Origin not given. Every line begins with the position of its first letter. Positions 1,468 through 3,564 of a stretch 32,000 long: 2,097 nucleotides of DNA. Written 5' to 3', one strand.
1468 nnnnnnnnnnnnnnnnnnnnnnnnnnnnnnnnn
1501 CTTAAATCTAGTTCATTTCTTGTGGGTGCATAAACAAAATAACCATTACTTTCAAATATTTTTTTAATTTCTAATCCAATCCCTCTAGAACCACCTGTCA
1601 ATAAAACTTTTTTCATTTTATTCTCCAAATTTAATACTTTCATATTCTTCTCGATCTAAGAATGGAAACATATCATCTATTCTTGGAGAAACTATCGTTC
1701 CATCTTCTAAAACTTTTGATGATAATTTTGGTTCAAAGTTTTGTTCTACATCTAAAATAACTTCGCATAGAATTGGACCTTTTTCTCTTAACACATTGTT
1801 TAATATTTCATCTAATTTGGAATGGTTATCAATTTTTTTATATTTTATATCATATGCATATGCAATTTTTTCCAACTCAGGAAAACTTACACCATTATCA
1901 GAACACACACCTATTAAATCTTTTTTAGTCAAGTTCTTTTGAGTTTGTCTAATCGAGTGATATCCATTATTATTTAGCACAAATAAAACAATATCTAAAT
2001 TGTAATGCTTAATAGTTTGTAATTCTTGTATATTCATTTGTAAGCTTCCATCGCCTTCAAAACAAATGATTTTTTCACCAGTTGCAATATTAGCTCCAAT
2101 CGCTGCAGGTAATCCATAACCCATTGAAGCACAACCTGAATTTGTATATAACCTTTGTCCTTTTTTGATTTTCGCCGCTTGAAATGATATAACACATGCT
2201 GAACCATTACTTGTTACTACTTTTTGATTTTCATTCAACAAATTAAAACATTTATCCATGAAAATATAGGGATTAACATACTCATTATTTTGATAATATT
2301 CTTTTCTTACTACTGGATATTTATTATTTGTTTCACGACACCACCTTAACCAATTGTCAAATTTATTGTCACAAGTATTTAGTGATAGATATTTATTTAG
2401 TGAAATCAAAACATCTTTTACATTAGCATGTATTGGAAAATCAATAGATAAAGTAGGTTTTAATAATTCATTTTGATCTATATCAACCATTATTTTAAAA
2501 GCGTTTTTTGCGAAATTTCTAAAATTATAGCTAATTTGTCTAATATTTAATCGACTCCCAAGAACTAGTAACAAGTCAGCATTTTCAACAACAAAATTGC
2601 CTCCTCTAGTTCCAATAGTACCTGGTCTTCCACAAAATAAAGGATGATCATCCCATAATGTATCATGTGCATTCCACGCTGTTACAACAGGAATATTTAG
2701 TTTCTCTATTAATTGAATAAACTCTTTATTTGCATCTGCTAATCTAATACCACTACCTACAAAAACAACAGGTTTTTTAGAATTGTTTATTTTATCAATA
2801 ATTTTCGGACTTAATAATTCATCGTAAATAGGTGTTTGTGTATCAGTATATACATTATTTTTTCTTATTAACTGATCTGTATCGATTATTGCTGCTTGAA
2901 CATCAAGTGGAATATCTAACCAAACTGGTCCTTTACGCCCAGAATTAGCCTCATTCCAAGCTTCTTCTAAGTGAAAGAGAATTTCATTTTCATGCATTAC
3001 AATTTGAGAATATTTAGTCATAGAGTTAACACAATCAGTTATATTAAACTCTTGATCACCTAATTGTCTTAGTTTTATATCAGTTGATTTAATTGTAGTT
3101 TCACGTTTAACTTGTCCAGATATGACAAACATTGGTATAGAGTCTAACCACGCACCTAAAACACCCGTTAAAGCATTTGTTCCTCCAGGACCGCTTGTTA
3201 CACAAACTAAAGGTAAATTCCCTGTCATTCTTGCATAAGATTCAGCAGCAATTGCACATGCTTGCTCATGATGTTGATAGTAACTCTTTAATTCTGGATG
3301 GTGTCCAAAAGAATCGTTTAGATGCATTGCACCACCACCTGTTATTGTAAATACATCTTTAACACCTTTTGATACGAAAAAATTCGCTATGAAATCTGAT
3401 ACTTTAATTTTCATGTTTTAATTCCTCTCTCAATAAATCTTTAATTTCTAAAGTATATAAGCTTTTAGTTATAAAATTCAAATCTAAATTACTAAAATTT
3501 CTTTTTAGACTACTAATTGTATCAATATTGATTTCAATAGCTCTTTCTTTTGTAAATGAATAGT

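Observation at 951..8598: The CDP-3,6-dideoxyhexose core (rfbF-rfbG-rfbH) shares an operon with a YerE-like ThDP enzyme and a reductase, predicting a branched-chain yersiniose-type CDP-sugar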

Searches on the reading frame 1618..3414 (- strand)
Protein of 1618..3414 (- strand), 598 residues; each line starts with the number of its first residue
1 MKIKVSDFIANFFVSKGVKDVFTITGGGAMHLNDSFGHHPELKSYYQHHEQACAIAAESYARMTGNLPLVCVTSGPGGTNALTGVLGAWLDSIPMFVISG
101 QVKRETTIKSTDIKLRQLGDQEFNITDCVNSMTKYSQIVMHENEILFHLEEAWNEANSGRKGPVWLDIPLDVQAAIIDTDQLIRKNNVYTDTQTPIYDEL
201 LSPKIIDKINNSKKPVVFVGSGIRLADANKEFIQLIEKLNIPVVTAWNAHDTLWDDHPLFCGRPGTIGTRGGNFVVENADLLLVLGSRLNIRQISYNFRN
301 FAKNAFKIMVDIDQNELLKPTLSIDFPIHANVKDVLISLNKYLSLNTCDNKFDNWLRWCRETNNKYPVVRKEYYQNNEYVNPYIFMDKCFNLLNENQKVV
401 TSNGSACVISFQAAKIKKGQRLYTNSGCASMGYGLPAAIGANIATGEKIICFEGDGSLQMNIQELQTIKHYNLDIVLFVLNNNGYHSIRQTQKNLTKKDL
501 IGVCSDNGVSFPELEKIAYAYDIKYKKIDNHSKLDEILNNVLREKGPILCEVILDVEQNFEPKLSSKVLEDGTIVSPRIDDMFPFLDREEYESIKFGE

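Call 3: search_protein_families(library=pfam, proteins=[window:1618-3414:-], max_evalue=0.01)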
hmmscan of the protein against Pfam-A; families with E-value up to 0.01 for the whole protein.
window:1618-3414:- (598 aa): 3 families
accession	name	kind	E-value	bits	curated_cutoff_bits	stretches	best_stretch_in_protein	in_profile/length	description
PF02775.26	TPP_enzyme_C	-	8.7e-33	113.7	21.9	1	404-552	3-151/151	Thiamine pyrophosphate enzyme, C-terminal TPP binding domain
PF00205.28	TPP_enzyme_M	-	7.2e-32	110.4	30.4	1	204-337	3-135/137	Thiamine pyrophosphate enzyme, central domain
PF02776.23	TPP_enzyme_N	-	1.7e-30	105.7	26.8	1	4-106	2-104/119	Thiamine pyrophosphate enzyme, N-terminal TPP binding domain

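Call 4: search_protein_families(library=ncbifam, proteins=[window:1618-3414:-], max_evalue=0.01)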
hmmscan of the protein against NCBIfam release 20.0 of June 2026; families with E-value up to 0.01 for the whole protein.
window:1618-3414:- (598 aa): 54 families (the best 25 are shown)
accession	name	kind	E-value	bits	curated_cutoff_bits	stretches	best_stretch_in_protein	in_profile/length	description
TIGR00118.1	acolac_lg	equivalog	3.9e-101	339.2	538.35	1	7-562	5-542/557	biosynthetic-type acetolactate synthase large subunit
NF004710.0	PRK06048.1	equivalog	7.8e-96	321.7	976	1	2-564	7-547/561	acetolactate synthase large subunit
NF006524.0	PRK08978.1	equivalog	2.7e-94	316.4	738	1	7-562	5-532/548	acetolactate synthase 2 catalytic subunit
NF006016.1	PRK08155.1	equivalog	4.9e-93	312.4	870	1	5-562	5-540/554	acetolactate synthase large subunit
NF006319.0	PRK08527.1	equivalog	3.3e-92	309.7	905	1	1-562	2-546/565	acetolactate synthase large subunit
NF005584.0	PRK07282.1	equivalog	3.5e-91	306.4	970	1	6-562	13-548/566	acetolactate synthase large subunit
NF005651.0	PRK07418.1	subfamily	1.5e-87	294.3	942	1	13-564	29-569/617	acetolactate synthase large subunit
NF004919.0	PRK06276.1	equivalog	8e-87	291.9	866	1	9-558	7-542/582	acetolactate synthase large subunit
NF005228.0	PRK06725.1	equivalog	9.4e-86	288.2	991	1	11-564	24-555/571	acetolactate synthase large subunit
NF005824.0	PRK07710.1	equivalog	2.1e-83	280.6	976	1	15-562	29-556/573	acetolactate synthase large subunit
NF005058.0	PRK06466.1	equivalog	1.1e-78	265.1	951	1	6-557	7-550/574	acetolactate synthase 3 large subunit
NF006581.0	PRK09107.1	equivalog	1.7e-77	261.1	974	1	8-567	16-566/595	acetolactate synthase 3 large subunit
NF005039.0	PRK06456.1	equivalog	2.4e-76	257.4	868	1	11-564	10-554/572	acetolactate synthase large subunit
NF005860.0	PRK07789.1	equivalog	6.3e-76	256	881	1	16-552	47-576/615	acetolactate synthase large subunit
NF006525.0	PRK08979.1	equivalog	3.9e-73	246.8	1084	1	6-547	7-537/572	acetolactate synthase 3 large subunit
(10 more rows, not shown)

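Call 8: search_solved_structures(query=window:1618-3414:-, max_evalue=1e-20)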
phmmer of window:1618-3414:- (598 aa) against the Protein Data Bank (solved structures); distinct sequences matched with E-value up to 1e-20: 120 (the best 60 are shown).
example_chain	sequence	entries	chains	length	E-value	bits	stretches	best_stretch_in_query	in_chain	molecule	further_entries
8rph_A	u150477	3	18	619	1.7e-114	386.5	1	2-595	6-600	Thiamine pyrophosphate-binding protein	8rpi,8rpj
5ahk_A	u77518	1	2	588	1.4e-70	241.5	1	3-565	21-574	ACETOLACTATE SYNTHASE II, LARGE SUBUNIT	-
6lpi_A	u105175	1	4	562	8.7e-69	235.6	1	6-563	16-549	Acetolactate synthase isozyme 1 large subunit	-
7u25_A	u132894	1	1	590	9.8e-66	225.6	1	6-566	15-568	Acetolactate synthase, chloroplastic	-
3e9y_A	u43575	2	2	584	1.6e-65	224.9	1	6-566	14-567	Acetolactate synthase, chloroplastic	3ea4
7stq_A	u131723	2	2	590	4e-65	223.6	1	6-566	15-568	Acetolactate synthase, chloroplastic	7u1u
7tzz_A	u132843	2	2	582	5.2e-65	223.2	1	6-565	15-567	Acetolactate synthase, chloroplastic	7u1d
6u9h_A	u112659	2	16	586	5.3e-65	223.1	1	6-566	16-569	Acetolactate synthase, chloroplastic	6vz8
1ybh_A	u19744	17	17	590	5.4e-65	223.1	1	6-566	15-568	Acetolactate synthase, chloroplast | Acetolactate synthase | Acetolactate synthase, chloroplastic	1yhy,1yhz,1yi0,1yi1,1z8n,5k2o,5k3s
8et5_A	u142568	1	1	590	8.2e-65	222.5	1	6-564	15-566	Acetolactate synthase, chloroplastic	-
1jsc_A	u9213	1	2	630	6.7e-53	183.2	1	16-560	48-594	ACETOHYDROXY-ACID SYNTHASE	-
6u9d_A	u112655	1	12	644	7.2e-53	183.1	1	16-560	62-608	Acetolactate synthase catalytic subunit, mitochondrial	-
1n0h_A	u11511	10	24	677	8.6e-53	182.8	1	16-560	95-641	Acetolactate synthase | Acetolactate synthase, mitochondrial | Acetolactate synthase catalytic subunit, mitochondrial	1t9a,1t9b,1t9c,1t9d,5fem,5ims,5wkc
7egv_A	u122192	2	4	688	1.3e-51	178.9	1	12-577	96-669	Acetolactate synthase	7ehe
6dek_A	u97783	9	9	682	3.2e-51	177.6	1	17-573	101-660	Acetolactate synthase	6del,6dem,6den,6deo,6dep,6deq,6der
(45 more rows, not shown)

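Call 16: find_encoding_contigs(protein=window:1618-3414:-, flank=10000, max_places=6)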
Protein window:1618-3414:- (598 aa): no gene with exactly this product is on record in the collection.

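Call 17: find_homologous_proteins(query=window:1618-3414:-, max_evalue=1e-30)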
Query window:1618-3414:- (598 aa): 8000 proteins with E <= 1e-30 among 8000 candidates; the best 120 are listed.
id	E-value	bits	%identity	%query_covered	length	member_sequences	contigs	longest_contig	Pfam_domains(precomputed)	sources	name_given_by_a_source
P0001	0.0e+0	1382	100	100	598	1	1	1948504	PF02775.27,PF02776.24,PF00205.29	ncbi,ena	-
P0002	0.0e+0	1086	78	100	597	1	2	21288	PF02775.27,PF02776.24,PF00205.29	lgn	-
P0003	1.9e-283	959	70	100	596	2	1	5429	PF02775.27,PF02776.24,PF00205.29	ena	-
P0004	6.8e-275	931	67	100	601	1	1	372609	PF02775.27,PF02776.24,PF00205.29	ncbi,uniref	ncbi:thiamine pyrophosphate-binding protein [Lysinibacillus sp. NPDC097214]|uniref:thiamine pyrophos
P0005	2.3e-272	923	65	100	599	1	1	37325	PF02775.27,PF02776.24,PF00205.29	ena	-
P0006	2.7e-272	923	67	100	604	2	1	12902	PF02775.27,PF02776.24,PF00205.29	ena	-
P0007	9.1e-272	921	66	100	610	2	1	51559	PF02775.27,PF02776.24,PF00205.29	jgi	jgi:acetolactate synthase-1/2/3 large subunit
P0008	5.9e-271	918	64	100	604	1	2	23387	PF02775.27,PF02776.24,PF00205.29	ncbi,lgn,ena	-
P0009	1.5e-269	914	64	100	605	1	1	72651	PF02775.27,PF02776.24,PF00205.29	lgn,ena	-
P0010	6.2e-267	905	64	100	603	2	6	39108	PF02775.27,PF02776.24,PF00205.29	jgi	jgi:acetolactate synthase I/II/III large subunit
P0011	8.8e-267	904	64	100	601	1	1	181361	PF02775.27,PF02776.24,PF00205.29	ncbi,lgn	-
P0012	1.8e-266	903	64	100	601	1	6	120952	PF02775.27,PF02776.24,PF00205.29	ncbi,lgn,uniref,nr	ncbi:thiamine pyrophosphate-binding protein [Desulfosporosinus metallidurans]|uniref:Acetolactate sy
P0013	2.0e-266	903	64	100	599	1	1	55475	PF02775.27,PF02776.24,PF00205.29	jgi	jgi:acetolactate synthase I/II/III large subunit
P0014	2.0e-266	903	63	100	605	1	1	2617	PF02775.27,PF02776.24,PF00205.29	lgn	-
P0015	3.8e-266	902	65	100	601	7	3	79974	PF02775.27,PF02776.24,PF00205.29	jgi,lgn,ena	-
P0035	9.0e-261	885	64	100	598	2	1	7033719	PF02775.27,PF02776.24,PF00205.29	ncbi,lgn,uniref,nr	ncbi:thiamine pyrophosphate-binding protein [Paenibacillus silvae]|uniref:thiamine pyrophosphate-bin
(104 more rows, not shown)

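Call 18: find_encoding_contigs(protein=P0001, flank=10000, max_places=3)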
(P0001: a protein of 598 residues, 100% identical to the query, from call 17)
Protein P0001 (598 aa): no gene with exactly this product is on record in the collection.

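Call 19: find_encoding_contigs(protein=P0035, flank=10000, max_places=2)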
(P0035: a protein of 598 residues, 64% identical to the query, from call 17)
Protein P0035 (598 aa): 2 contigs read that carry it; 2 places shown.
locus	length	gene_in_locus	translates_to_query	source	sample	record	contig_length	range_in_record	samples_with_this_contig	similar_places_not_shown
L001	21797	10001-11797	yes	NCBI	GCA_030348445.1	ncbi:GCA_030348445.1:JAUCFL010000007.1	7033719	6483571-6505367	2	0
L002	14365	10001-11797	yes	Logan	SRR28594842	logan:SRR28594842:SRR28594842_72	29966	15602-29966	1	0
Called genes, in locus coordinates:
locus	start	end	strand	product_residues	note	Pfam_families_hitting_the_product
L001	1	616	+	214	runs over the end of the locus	PF17836:PglD_N, PF25087:GMPPB_C (weak), PF00132:Hexapep (faint)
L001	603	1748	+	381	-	PF01041:DegT_DnrJ_EryC1, PF00155:Aminotran_1_2 (weak)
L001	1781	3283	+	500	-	PF01041:DegT_DnrJ_EryC1, PF01212:Beta_elim_lyase (weak)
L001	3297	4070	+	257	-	PF00483:NTP_transferase, PF12804:NTP_transf_3 (weak)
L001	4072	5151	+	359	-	PF01073:3Beta_HSD (weak), PF01370:Epimerase, PF04321:RmlD_sub_bind, PF16363:GDP_Man_Dehyd, PF02719:Polysacc_synt_2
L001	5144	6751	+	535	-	PF00682:HMGL-like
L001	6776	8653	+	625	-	PF00702:Hydrolase, PF13344:Hydrolase_6, PF13419:HAD_2 (faint), PF13242:Hydrolase_like, PF22674:C2185-like_N, PF05050:Methyltransf_21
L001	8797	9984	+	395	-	PF13489:Methyltransf_23, PF07021:MetW, PF13847:Methyltransf_31, PF08241:Methyltransf_11, PF08242:Methyltransf_12, PF13649:Methyltransf_25, PF22674:C2185-like_N (weak)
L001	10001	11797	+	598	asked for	PF02776:TPP_enzyme_N, PF00205:TPP_enzyme_M, PF02775:TPP_enzyme_C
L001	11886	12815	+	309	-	PF01370:Epimerase, PF16363:GDP_Man_Dehyd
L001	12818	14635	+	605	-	PF00535:Glycos_transf_2, PF13641:Glyco_tranf_2_3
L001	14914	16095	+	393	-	PF13524:Glyco_trans_1_2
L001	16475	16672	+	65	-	PF00313:CSD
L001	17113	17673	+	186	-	PF02482:Ribosomal_S30AE, PF16321:Ribosom_S30AE_C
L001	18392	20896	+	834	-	PF07517:SecA_DEAD, PF00270:DEAD (faint), PF01043:SecA_PP_bind, PF21090:P-loop_SecA, PF07516:SecA_SW, PF02810:SEC-C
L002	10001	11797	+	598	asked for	PF02776:TPP_enzyme_N, PF00205:TPP_enzyme_M, PF02775:TPP_enzyme_C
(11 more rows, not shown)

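Call 23: find_related_loci(query=window:1618-3414:-, collection=genome_contigs, flank=10000)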
Query window:1618-3414:- (598 aa) in genome_contigs; peptide patterns used: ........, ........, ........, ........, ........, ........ (x = any residue, [..] = any of these).
599 stretches matched a pattern (row limit reached: there are more); 582 encode a relative of the query (tblastn E <= 1e-3); the best 80 are kept; 80 distinct loci.
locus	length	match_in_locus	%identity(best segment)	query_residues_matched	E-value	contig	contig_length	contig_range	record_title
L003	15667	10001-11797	64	1-598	0e+0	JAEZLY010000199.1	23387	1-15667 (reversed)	MAG: Bacillota bacterium isolate OH_CDB_8 k127_529359, whole genome shotgun sequence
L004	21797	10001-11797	64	1-598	0e+0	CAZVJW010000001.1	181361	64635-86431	MAG TPA_asm: uncultured Eubacteriales bacterium isolate SRP192927_co4_831 genome assembly, contig: NODE_35_length_181361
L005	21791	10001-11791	63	1-596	0e+0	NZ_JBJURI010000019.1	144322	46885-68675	Paenibacillus sp. P8 P8_scaffold19, whole genome shotgun sequence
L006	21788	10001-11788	62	1-595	0e+0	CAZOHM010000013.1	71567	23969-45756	MAG TPA_asm: uncultured Lachnospiraceae bacterium isolate SRP192927_co1_223 genome assembly, contig: NODE_404_length_715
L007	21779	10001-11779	62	1-592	0e+0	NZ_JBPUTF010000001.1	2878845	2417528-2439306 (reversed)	Clostridium sp. LP20 spades_K_17_127_1, whole genome shotgun sequence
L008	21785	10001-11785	61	1-595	0e+0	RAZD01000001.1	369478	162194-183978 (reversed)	Bacterium C-53 strain C-53 Scaffold1_1, whole genome shotgun sequence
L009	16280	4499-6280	62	1-592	0e+0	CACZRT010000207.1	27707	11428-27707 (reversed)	MAG: uncultured Lachnospiraceae bacterium isolate RUG12884 genome assembly, contig: RUG12884_asm_207, whole genome shotg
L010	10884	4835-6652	59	1-596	0e+0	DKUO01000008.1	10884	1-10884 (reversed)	MAG TPA_asm: Lachnospiraceae bacterium UBA7202 UBA7202_contig_12661, whole genome shotgun sequence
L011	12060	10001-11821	59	1-597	0e+0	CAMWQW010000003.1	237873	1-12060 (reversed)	MAG TPA_asm: uncultured Lachnospiraceae bacterium isolate SRR14411251_bin.11_metawrap_v1.3_MAG genome assembly, contig:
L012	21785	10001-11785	61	1-595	0e+0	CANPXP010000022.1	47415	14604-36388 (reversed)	MAG: uncultured Lachnospiraceae bacterium isolate Lapin-005__bin114 genome assembly, contig: Lapin-005__NODE_939_length_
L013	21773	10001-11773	61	1-591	0e+0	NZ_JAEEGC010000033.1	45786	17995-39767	Clostridium thailandense strain PL3 NG-25456_PL3_lib407054_6879_1_1_contig_33, whole genome shotgun sequence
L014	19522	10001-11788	59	1-595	0e+0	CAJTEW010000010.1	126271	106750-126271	Lachnospiraceae bacterium isolate C63_86_CO_BP genome assembly, contig: MGBC000179.10, whole genome shotgun sequence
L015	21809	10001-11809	59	1-594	0e+0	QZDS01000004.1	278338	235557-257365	Bacterium 1xD8-48 strain 1xD8-48 Scaffold4_1, whole genome shotgun sequence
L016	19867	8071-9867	60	1-596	0e+0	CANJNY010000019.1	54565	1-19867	MAG: Prolixibacteraceae bacterium isolate RH-23may17-378 genome assembly, contig: RH-23may17-C4149, whole genome shotgun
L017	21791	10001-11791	60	1-596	0e+0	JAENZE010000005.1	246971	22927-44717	MAG: Syntrophomonas sp. isolate BL5_bin.17 BL5_bin17_NODE_24_length_246971_cov_85.088366, whole genome shotgun sequence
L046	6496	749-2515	49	2-590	0e+0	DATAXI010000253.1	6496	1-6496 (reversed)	MAG TPA_asm: Chthoniobacteraceae bacterium isolate SMAG_U5649 k141_1360228, whole genome shotgun sequence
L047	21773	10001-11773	51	1-594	0e+0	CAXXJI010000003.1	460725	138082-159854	MAG: Christensenellaceae bacterium isolate 1580788a-86e4-4e28-afe3-da4478c4556f genome assembly, contig: contig_3, whole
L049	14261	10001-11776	52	3-593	0e+0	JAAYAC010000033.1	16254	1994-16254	MAG: Syntrophomonadaceae bacterium isolate AS02xzSISU_72 10545_AS02, whole genome shotgun sequence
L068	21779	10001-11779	50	3-593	0e+0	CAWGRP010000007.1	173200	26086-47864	MAG: uncultured delta proteobacterium isolate MFD06435.bin.1.188 genome assembly, contig: contig_19692, whole genome sho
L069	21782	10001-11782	50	3-593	0e+0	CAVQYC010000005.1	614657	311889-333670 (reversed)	MAG: uncultured delta proteobacterium isolate MFD01828.bin.1.64 genome assembly, contig: contig_26236, whole genome shot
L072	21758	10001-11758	49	3-590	0e+0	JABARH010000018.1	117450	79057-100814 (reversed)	MAG: Anaerolineales bacterium isolate Bin_53R c_000000000768, whole genome shotgun sequence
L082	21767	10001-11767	49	3-590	0e+0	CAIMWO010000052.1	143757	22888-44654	MAG: uncultured Phycisphaerales bacterium isolate AM-2014_bin-1447 genome assembly, contig: bin-1447:52/97, whole genome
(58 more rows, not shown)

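Call 39: search_protein_families(library=pfam, proteins=[L007:11812-12585:+, L046:2563-3369:+, L068:11827-12630:+, L068:12649-13443:+], max_evalue=1)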
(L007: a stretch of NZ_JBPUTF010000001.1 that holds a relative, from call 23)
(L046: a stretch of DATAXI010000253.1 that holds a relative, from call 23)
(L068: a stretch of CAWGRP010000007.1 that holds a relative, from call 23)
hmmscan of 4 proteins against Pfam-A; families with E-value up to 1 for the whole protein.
L007:11812-12585:+ (257 aa): 1 family
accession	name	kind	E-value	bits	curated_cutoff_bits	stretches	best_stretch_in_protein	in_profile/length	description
PF03328.21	HpcH_HpaI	-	9.5e-14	51.6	25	1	65-172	78-185/221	HpcH/HpaI aldolase/citrate lyase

L046:2563-3369:+ (268 aa): 1 family
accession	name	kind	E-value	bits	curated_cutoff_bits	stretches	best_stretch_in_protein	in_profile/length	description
PF03328.21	HpcH_HpaI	-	1.3e-07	31.5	25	1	63-173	75-183/221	HpcH/HpaI aldolase/citrate lyase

L068:11827-12630:+ (267 aa): 2 families
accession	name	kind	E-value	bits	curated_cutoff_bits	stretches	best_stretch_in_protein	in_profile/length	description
PF03328.21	HpcH_HpaI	-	9e-08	32.1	25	1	67-171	79-181/221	HpcH/HpaI aldolase/citrate lyase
PF20766.2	DUF447_C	-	0.16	12.5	24.8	1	87-110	29-52/53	Protein of unknown function (DUF447)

L068:12649-13443:+ (264 aa): 2 families
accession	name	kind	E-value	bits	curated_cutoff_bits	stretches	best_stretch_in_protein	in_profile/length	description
PF03328.21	HpcH_HpaI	-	1.3e-08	34.8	25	1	68-177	80-187/221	HpcH/HpaI aldolase/citrate lyase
PF09254.17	FokI_cleav_dom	-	0.15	11.9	25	0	89-157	21-85/188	FokI, cleavage domain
